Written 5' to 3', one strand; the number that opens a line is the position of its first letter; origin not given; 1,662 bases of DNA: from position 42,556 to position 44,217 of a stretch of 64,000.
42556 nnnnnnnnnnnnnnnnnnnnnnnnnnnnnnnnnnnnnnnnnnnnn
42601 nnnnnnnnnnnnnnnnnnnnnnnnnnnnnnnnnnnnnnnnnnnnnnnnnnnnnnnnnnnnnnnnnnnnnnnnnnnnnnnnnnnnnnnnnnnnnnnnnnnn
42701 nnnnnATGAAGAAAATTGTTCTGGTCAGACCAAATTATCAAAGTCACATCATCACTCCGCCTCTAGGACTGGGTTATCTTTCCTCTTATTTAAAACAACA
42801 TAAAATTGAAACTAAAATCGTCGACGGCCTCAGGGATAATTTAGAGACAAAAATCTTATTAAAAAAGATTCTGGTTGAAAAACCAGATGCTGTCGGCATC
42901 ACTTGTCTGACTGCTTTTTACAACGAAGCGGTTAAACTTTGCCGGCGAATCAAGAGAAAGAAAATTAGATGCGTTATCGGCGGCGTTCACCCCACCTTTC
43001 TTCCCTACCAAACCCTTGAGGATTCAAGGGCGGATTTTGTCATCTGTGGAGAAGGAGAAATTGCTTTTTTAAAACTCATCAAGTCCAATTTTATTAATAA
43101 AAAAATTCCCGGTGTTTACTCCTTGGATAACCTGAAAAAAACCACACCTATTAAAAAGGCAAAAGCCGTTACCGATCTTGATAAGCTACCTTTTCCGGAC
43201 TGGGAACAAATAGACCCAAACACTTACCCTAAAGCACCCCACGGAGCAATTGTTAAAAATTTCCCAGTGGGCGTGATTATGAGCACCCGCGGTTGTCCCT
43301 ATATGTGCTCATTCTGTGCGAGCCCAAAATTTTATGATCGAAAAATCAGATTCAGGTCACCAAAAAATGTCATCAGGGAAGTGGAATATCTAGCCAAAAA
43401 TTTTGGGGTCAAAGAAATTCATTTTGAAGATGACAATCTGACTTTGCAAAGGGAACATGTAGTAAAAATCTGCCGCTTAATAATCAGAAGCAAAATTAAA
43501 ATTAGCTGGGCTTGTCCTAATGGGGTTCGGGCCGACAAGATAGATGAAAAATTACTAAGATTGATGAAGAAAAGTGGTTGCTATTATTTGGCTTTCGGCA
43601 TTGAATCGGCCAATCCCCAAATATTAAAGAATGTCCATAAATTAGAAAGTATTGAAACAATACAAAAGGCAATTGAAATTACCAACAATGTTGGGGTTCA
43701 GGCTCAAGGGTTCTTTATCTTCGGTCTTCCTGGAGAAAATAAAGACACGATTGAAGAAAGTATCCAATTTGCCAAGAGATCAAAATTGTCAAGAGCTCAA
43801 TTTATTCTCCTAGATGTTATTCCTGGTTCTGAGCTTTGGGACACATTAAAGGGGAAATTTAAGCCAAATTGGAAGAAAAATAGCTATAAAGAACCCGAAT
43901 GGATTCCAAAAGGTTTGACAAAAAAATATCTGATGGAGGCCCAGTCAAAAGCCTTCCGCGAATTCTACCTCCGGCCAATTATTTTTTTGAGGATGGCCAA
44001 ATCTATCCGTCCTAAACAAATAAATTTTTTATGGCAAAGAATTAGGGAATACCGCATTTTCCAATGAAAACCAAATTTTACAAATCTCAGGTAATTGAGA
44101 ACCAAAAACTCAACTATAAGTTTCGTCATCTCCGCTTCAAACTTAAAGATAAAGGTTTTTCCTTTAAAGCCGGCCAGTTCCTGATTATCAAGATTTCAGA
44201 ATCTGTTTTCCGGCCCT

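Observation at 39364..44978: Coupled operon: membrane protein, SufC, SufBD, B12-binding radical SAM, FNR-like reductase and ferredoxin inside a glycosylation island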

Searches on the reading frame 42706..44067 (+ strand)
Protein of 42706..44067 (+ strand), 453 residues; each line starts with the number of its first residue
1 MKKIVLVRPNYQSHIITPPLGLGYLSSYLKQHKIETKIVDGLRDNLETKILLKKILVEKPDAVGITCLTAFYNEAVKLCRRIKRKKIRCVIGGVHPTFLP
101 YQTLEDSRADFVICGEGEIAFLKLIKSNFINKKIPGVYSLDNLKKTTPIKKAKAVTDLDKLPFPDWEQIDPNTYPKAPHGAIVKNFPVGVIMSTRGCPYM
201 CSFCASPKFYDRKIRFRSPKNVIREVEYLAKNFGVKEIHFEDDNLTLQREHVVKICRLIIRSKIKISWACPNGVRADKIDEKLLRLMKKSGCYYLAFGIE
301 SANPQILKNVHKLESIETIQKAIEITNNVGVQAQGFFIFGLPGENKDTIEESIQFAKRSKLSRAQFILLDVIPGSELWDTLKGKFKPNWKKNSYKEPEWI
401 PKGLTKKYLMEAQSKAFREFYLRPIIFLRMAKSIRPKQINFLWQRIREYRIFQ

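Call 3: search_protein_families(library=pfam, proteins=[window:42706-44067:+], max_evalue=0.01)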
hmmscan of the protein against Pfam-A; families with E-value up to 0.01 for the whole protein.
window:42706-44067:+ (453 aa): 2 families
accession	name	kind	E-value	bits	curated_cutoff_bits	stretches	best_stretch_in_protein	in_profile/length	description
PF04055.27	Radical_SAM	-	1.4e-27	97.4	29.5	1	193-356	3-166/166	Radical SAM superfamily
PF02310.24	B12-binding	-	7.6e-19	68.2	32.1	1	17-124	12-120/121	B12 binding domain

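Call 4: search_protein_families(library=ncbifam, proteins=[window:42706-44067:+], max_evalue=0.01)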
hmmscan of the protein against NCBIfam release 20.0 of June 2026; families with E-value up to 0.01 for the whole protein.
window:42706-44067:+ (453 aa): 38 families (the best 25 are shown)
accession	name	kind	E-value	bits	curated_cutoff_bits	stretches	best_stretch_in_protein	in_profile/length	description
TIGR02026.1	BchE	equivalog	1.7e-53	182.3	481.35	1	3-427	1-434/497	magnesium-protoporphyrin IX monomethyl ester anaerobic oxidative cyclase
TIGR03471.1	HpnJ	equivalog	2.4e-49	168.5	577.6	1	65-433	74-445/472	hopanoid biosynthesis associated radical SAM protein HpnJ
NF038361.1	rSAM_Sden_1168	equivalog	3.3e-45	154.7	575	1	16-379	82-471/560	Sden_1168 family B12-binding radical SAM P-methyltransferase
NF050148.1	rSAM_ApyD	equivalog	6.9e-42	143.7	750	1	53-386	68-398/645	RiPP biosynthesis radical SAM protein ApyD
TIGR04072.2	rSAM_ladder_B12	equivalog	3.5e-41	141.3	360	1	18-378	17-369/443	lipid biosynthesis B12-binding/radical SAM protein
TIGR04479.1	bcpD_PhpK_rSAM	subfamily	7.5e-40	136.7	600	1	21-360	74-410/504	PhpK family radical SAM P-methyltransferase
TIGR04385.1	B12_rSAM_cofa1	equivalog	4.6e-36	125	450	1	59-357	61-362/438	B12 lower ligand biosynthesis radical SAM protein BzaD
TIGR04013.1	B12_SAM_MJ_1487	hypoth_equivalog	5.1e-32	111.1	251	1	47-388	30-364/382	TIGR04013 family B12-binding domain/radical SAM domain-containing protein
TIGR04014.1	B12_SAM_MJ_0865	equivalog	6.9e-31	107.5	360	1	75-447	57-418/434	methyl-coenzyme M reductase glutamine C-methyltransferase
NF033070.1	rSAM_AprD4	equivalog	1e-25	90.5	500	1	16-377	39-386/456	AprD4 family radical SAM diol-dehydratase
TIGR03975.1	rSAM_ocin_1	subfamily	9.2e-24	83.9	281.85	1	52-354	121-425/606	RiPP maturation radical SAM C-methyltransferase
TIGR04367.1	HpnR_B12_rSAM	equivalog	3.4e-22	78.6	650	1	18-333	21-327/490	hopanoid C-3 methylase HpnR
NF040542.1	rSAM_RCCLKC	equivalog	3.8e-21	75.7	450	1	72-363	62-354/423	arsinothricin biosynthesis radical SAM protein ArsL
TIGR04295.1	B12_rSAM_oligo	hypoth_equivalog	9.3e-19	67.4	400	1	19-313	25-315/422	TIGR04295 family B12-binding domain-containing radical SAM protein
NF040546.1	rSAM_CUAEP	equivalog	1.1e-16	60.7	500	1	18-358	12-340/468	CUAEP/CCAEP-tail radical SAM (seleno)protein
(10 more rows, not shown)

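Call 11: find_encoding_contigs(protein=window:42706-44067:+, flank=10000, max_places=10)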
Protein window:42706-44067:+ (453 aa): 2 contigs read that carry it; 2 places shown.
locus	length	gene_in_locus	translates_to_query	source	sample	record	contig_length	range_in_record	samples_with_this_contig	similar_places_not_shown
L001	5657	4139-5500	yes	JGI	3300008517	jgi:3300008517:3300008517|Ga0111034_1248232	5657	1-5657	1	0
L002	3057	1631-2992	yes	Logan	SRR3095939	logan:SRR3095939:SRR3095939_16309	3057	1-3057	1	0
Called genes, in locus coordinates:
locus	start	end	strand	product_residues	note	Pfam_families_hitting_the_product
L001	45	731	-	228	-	PF13489:Methyltransf_23, PF01209:Ubie_methyltran, PF02353:CMAS (weak), PF07021:MetW, PF13649:Methyltransf_25, PF13847:Methyltransf_31, PF08241:Methyltransf_11, PF08242:Methyltransf_12, +1 more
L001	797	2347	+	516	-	-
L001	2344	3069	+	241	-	PF02463:SMC_N (weak), PF00005:ABC_tran, PF13304:AAA_21 (faint)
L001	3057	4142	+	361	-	PF01458:SUFBD_core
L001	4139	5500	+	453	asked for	PF02310:B12-binding, PF04055:Radical_SAM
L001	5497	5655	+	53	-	?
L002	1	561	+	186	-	?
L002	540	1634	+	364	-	PF01458:SUFBD_core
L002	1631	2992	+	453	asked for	PF02310:B12-binding, PF04055:Radical_SAM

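Call 12: find_homologous_proteins(query=window:42706-44067:+, max_evalue=1e-20)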
Query window:42706-44067:+ (453 aa): 2107 proteins with E <= 1e-20 among 6959 candidates; the best 120 are listed.
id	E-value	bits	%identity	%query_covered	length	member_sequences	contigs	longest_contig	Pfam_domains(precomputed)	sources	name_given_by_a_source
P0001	0.0e+0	1037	100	100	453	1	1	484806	PF04055.28,PF02310.25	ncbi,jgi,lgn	-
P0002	2.4e-236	803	73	99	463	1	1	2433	PF04055.28,PF02310.25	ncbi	-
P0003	3.2e-234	796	73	99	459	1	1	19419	PF04055.28,PF02310.25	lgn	-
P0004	2.5e-233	793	74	99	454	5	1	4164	PF04055.28,PF02310.25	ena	-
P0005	4.2e-232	789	73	100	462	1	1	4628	PF04055.28,PF02310.25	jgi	-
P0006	9.0e-232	788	73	99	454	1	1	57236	PF04055.28,PF02310.25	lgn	-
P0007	2.3e-230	783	73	100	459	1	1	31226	PF04055.28,PF02310.25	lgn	-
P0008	1.8e-229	780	70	99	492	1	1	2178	PF04055.28,PF02310.25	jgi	-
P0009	1.6e-225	767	72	100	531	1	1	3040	PF04055.28,PF02310.25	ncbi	-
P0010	1.9e-225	767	70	100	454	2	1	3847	PF04055.28,PF02310.25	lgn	-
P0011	1.3e-224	764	71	99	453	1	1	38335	PF04055.28,PF02310.25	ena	-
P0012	2.1e-224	763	71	99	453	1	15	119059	PF04055.28,PF02310.25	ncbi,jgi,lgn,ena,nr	ncbi:MAG: hypothetical protein A2694_01025 [Candidatus Blackburnbacteria bacterium RIFCSPHIGHO2_01_F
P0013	2.9e-223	760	70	99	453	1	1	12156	PF04055.28,PF02310.25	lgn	-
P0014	6.6e-223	759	69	100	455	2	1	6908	PF04055.28,PF02310.25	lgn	-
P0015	7.2e-223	758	70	100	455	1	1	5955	PF04055.28,PF02310.25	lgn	-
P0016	1.1e-222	758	70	100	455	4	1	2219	PF04055.28,PF02310.25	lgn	-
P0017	2.0e-221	754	68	100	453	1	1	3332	PF04055.28,PF02310.25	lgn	-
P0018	2.7e-221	753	70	99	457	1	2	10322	PF04055.28,PF02310.25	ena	-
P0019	1.0e-220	751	69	100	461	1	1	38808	PF04055.28,PF02310.25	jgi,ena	-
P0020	4.7e-220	749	69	99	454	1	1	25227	PF04055.28,PF02310.25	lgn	-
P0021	3.2e-219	746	68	100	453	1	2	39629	PF04055.28,PF02310.25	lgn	-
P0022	4.0e-219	746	68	99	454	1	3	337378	PF04055.28,PF02310.25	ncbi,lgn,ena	-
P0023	5.0e-219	746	69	100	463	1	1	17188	PF04055.28,PF02310.25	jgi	jgi:radical SAM superfamily enzyme YgiQ (UPF0313 family)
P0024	9.1e-219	745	69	100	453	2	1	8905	PF04055.28,PF02310.25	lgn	-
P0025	1.3e-218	744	67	100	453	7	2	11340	PF04055.28,PF02310.25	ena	-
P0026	4.5e-218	743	68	100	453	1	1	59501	PF04055.28,PF02310.25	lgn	-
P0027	2.1e-217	740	67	100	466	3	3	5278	PF04055.28,PF02310.25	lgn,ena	-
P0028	2.3e-217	740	68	99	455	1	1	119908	PF04055.28,PF02310.25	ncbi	ncbi:MAG: radical SAM protein [Candidatus Daviesbacteria bacterium]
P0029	3.0e-217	740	68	100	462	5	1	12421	PF04055.28,PF02310.25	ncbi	ncbi:MAG: radical SAM protein [Planctomycetota bacterium]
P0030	3.1e-217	740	66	100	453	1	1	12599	PF04055.28,PF02310.25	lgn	-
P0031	4.0e-217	739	68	99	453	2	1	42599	PF04055.28,PF02310.25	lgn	-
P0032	4.5e-217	739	68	100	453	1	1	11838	PF04055.28,PF02310.25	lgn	-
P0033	7.9e-217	738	68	99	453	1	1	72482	PF04055.28,PF02310.25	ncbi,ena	-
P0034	9.4e-217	738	66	100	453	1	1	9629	PF04055.28,PF02310.25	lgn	-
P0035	1.8e-216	737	65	100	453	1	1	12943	PF04055.28,PF02310.25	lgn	-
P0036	2.8e-216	737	67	99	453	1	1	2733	PF04055.28,PF02310.25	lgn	-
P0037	3.1e-216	737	68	100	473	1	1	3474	PF04055.28,PF02310.25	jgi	-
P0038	4.7e-216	736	67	99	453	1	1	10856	PF04055.28,PF02310.25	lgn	-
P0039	9.7e-216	735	67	100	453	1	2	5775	PF04055.28,PF02310.25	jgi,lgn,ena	-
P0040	1.4e-214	731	66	100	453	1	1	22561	PF04055.28,PF02310.25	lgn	-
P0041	1.5e-214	731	66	100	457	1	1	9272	PF04055.28,PF02310.25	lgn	-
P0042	1.6e-214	731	67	99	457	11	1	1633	PF04055.28,PF02310.25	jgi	-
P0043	2.0e-214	731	67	99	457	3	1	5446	PF04055.28,PF02310.25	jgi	jgi:magnesium-protoporphyrin IX monomethyl ester (oxidative) cyclase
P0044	2.0e-214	731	67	99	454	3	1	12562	PF04055.28,PF02310.25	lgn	-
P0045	2.1e-214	730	69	100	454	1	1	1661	PF04055.28,PF02310.25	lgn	-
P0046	6.1e-214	729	67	99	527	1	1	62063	PF04055.28,PF02310.25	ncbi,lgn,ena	-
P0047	7.0e-214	729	67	100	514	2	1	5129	PF04055.28,PF02310.25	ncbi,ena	-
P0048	1.7e-213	728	67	100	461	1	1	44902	PF04055.28,PF02310.25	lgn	-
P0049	1.7e-213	727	67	99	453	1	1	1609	PF04055.28,PF02310.25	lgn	-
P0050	1.9e-213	727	65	100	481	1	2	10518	PF04055.28,PF02310.25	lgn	-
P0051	3.1e-213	727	67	100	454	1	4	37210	PF04055.28,PF02310.25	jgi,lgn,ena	-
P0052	8.0e-213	725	68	100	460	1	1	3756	PF04055.28,PF02310.25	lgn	-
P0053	1.0e-212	725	67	100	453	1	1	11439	PF04055.28,PF02310.25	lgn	-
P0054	1.1e-212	725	66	100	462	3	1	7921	PF04055.28,PF02310.25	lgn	-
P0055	1.2e-212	725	67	100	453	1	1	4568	PF04055.28,PF02310.25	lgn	-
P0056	1.4e-212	724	65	99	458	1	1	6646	PF04055.28,PF02310.25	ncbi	-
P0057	2.2e-212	724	66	99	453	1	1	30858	PF04055.28,PF02310.25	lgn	-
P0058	2.8e-212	723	65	100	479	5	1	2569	PF04055.28,PF02310.25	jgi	-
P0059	3.4e-212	723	66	100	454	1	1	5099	PF04055.28,PF02310.25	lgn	-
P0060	3.5e-212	723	66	99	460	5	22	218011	PF04055.28,PF02310.25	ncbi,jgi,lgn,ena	-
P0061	5.3e-212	723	65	100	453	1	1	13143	PF04055.28,PF02310.25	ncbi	-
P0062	7.8e-212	722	66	100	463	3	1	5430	PF04055.28,PF02310.25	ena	-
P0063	3.5e-211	720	65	100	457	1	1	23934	PF04055.28,PF02310.25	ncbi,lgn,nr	ncbi:MAG: radical SAM protein [Candidatus Gastranaerophilales bacterium]|nr:radical SAM protein [Can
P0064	4.2e-211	720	67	100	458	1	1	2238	PF04055.28,PF02310.25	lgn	-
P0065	6.5e-211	719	65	99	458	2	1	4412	PF04055.28,PF02310.25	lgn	-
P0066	1.2e-210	718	67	99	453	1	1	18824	PF04055.28,PF02310.25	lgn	-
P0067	1.4e-210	718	65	100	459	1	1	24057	PF04055.28,PF02310.25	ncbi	-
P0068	2.0e-210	717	65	100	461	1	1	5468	PF04055.28,PF02310.25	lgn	-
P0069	2.8e-210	717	66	100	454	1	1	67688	PF04055.28,PF02310.25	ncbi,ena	-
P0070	4.0e-210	716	66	99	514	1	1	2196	PF04055.28,PF02310.25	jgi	jgi:radical SAM superfamily enzyme YgiQ (UPF0313 family)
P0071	4.3e-210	716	66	100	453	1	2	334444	PF04055.28,PF02310.25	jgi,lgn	jgi:radical SAM superfamily enzyme YgiQ (UPF0313 family)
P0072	1.7e-209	714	67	100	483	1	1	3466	PF04055.28,PF02310.25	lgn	-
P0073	1.7e-209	714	68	99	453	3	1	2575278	PF04055.28,PF02310.25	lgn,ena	-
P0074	1.9e-209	714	66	99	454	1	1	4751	PF04055.28,PF02310.25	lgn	-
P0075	4.3e-209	713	65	100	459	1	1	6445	PF04055.28,PF02310.25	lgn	-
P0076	5.2e-209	713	65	99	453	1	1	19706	PF04055.28,PF02310.25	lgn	-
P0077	5.2e-209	713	67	99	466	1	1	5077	PF04055.28,PF02310.25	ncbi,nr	ncbi:MAG TPA: radical SAM protein [Elusimicrobiales bacterium]|nr:radical SAM protein [Elusimicrobia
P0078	5.6e-209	713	65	100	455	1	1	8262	PF04055.28,PF02310.25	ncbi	-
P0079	5.8e-209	713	64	99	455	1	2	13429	PF04055.28,PF02310.25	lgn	-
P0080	1.6e-208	711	65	99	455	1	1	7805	PF04055.28,PF02310.25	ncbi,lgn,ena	-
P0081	2.3e-208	711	66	99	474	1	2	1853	PF04055.28,PF02310.25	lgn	-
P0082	3.8e-208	710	66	100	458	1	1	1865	PF04055.28,PF02310.25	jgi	jgi:anaerobic magnesium-protoporphyrin IX monomethyl ester cyclase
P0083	4.6e-208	710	66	100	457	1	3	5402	PF04055.28,PF02310.25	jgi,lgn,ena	-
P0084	6.8e-208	709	66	99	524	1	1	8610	PF04055.28,PF02310.25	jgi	jgi:anaerobic magnesium-protoporphyrin IX monomethyl ester cyclase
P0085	1.0e-207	708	66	99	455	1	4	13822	PF04055.28,PF02310.25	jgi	jgi:anaerobic magnesium-protoporphyrin IX monomethyl ester cyclase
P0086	1.0e-207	708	65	99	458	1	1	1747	PF04055.28,PF02310.25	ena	-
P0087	1.1e-207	708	65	99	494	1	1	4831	PF04055.28,PF02310.25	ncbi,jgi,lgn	ncbi:MAG: radical SAM protein [Thermoguttaceae bacterium]|jgi:radical SAM superfamily enzyme YgiQ (U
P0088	1.1e-207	708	66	100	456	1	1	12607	PF04055.28,PF02310.25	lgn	-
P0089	1.2e-207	708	65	99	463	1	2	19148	PF04055.28,PF02310.25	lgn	-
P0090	1.7e-207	708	66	100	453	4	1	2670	PF04055.28,PF02310.25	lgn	-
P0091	2.4e-207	707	67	97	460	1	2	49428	PF04055.28,PF02310.25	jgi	-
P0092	2.6e-207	707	66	100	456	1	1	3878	PF04055.28,PF02310.25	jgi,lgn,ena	-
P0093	5.0e-207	706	66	100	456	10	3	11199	PF04055.28,PF02310.25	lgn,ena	-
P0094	5.5e-207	706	66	99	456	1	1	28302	PF04055.28,PF02310.25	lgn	-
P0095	5.8e-207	706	65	99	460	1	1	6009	PF04055.28,PF02310.25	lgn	-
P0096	1.3e-206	705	65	100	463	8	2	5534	PF04055.28,PF02310.25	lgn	-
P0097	1.3e-206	705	64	100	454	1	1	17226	PF04055.28,PF02310.25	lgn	-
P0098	1.7e-206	704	66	100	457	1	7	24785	PF04055.28,PF02310.25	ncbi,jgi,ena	jgi:radical SAM superfamily enzyme YgiQ (UPF0313 family)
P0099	2.8e-206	704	64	100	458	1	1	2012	PF04055.28,PF02310.25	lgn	-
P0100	6.4e-206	703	64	99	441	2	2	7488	PF04055.28,PF02310.25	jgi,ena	-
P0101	6.7e-206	702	65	100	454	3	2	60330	PF04055.28,PF02310.25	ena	-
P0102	9.4e-206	702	66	100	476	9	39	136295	PF04055.28,PF02310.25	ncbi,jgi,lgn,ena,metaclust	jgi:anaerobic magnesium-protoporphyrin IX monomethyl ester cyclase|metaclust:\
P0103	1.0e-205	702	65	99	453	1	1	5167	PF04055.28,PF02310.25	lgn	-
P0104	2.4e-205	701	65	100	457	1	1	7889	PF04055.28,PF02310.25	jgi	jgi:anaerobic magnesium-protoporphyrin IX monomethyl ester cyclase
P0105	2.5e-205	701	65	99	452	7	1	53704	PF04055.28,PF02310.25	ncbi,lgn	-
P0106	3.8e-205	700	65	99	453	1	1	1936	PF04055.28,PF02310.25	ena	-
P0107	6.0e-205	699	64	99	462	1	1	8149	PF04055.28,PF02310.25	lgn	-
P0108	7.1e-205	699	66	100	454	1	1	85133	PF04055.28,PF02310.25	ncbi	ncbi:B12-binding domain-containing radical SAM protein [Candidatus Omnitrophota bacterium]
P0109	8.7e-205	699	67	95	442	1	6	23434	PF04055.28,PF02310.25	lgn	-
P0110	1.5e-204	698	66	100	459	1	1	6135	PF04055.28,PF02310.25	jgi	jgi:radical SAM superfamily enzyme YgiQ (UPF0313 family)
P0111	1.8e-204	698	65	100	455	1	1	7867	PF04055.28,PF02310.25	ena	-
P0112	1.9e-204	698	64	99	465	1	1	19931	PF04055.28,PF02310.25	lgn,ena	-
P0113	3.0e-204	697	65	100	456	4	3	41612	PF04055.28,PF02310.25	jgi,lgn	jgi:radical SAM superfamily enzyme YgiQ (UPF0313 family)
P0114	3.5e-204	697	63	100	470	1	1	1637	PF04055.28,PF02310.25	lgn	-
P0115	8.7e-204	695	65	100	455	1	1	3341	PF04055.28,PF02310.25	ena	-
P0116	8.8e-204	695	64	100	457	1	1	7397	PF04055.28,PF02310.25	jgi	jgi:anaerobic magnesium-protoporphyrin IX monomethyl ester cyclase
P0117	9.6e-204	695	65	99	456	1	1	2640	PF04055.28,PF02310.25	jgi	-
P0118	1.2e-203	695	64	100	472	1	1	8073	PF04055.28,PF02310.25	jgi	jgi:anaerobic magnesium-protoporphyrin IX monomethyl ester cyclase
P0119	1.9e-203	694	64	99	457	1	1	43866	PF04055.28,PF02310.25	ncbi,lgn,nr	ncbi:MAG: radical SAM protein [Candidatus Cloacimonadales bacterium]|nr:radical SAM protein [Candida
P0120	5.6e-203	693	63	99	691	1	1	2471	PF04055.28,PF02310.25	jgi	-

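Call 14: find_related_loci(query=A1, collection=genome_contigs, flank=10000)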
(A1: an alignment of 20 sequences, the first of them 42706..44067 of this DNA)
Query A1 (453 aa) in genome_contigs; peptide patterns used: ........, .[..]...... (x = any residue, [..] = any of these).
384 stretches matched a pattern; 267 encode a relative of the query (tblastn E <= 1e-3); the best 80 are kept; 80 distinct loci.
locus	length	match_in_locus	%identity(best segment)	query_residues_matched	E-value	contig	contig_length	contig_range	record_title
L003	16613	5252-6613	65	1-453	0e+0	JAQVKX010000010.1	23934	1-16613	MAG: Candidatus Gastranaerophilales bacterium isolate STE_97 NODE_4495_length_23934_cov_3.994035_Sandtown_E, whole genom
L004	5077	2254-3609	67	3-452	0e+0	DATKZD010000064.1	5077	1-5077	MAG TPA_asm: Elusimicrobiales bacterium isolate SMAG_U14236 k141_740199, whole genome shotgun sequence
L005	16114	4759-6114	65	3-453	0e+0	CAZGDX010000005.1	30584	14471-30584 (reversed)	MAG TPA_asm: uncultured Gammaproteobacteria bacterium isolate binchicken_co274_39 genome assembly, contig: NODE_3826_len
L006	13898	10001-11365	65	1-453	0e+0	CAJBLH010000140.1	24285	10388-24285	MAG: uncultured Desulfobacteraceae bacterium isolate Loc090721-6m_bin-047 genome assembly, contig: bin-047:140/315, whol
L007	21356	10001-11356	65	3-453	0e+0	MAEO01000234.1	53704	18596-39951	MAG: Smithella sp. M82 Smithella_M82_scaffold_1069, whole genome shotgun sequence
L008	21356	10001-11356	65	3-453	0e+0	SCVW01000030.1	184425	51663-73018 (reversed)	MAG: Smithella sp. isolate SDB_sulfate1 contig-7000002, whole genome shotgun sequence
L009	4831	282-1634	65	3-452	0e+0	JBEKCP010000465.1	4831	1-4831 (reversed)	MAG: Thermoguttaceae bacterium isolate SPRUCE 162 SPRUCE_162_465, whole genome shotgun sequence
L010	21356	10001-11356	66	3-453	0e+0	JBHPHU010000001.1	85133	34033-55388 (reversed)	Candidatus Omnitrophota bacterium isolate SAG AM-312-B13 AM-312-B13_NODE_1, whole genome shotgun sequence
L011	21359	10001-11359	66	3-453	0e+0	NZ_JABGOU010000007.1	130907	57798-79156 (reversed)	MAG: Desulfobacula sp. isolate co234_bin15 co234_bin15_Ctg7, whole genome shotgun sequence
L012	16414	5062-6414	64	3-451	0e+0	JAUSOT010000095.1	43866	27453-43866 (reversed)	MAG: Candidatus Cloacimonadales bacterium isolate E21_maxbin.083 E21_k141_63433, whole genome shotgun sequence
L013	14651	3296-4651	63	3-453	0e+0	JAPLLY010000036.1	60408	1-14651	MAG: Candidatus Omnitrophota bacterium isolate LacPavin_0419_WC90_MAG_41_16 LacPavin_0419_WC90_scaffold_50667, whole gen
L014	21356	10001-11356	63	3-453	0e+0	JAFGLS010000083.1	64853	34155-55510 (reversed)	MAG: Syntrophaceae bacterium isolate Zod_Metabat.41 k87_4639972, whole genome shotgun sequence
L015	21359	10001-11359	60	3-453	0e+0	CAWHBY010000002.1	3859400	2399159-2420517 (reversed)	MAG: uncultured Phycisphaerae bacterium isolate MFD00905.bin.1.20 genome assembly, contig: contig_19850, whole genome sh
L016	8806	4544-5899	63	3-453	0e+0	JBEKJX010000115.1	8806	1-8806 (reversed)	MAG: Smithella sp. isolate SPRUCE 333 SPRUCE_333_115, whole genome shotgun sequence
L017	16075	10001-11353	62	3-452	0e+0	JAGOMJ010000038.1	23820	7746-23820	MAG: Smithella sp. isolate Go_SlDig_bin_11 Go_SlDig_5945_length_23820_cov_37.366480, whole genome shotgun sequence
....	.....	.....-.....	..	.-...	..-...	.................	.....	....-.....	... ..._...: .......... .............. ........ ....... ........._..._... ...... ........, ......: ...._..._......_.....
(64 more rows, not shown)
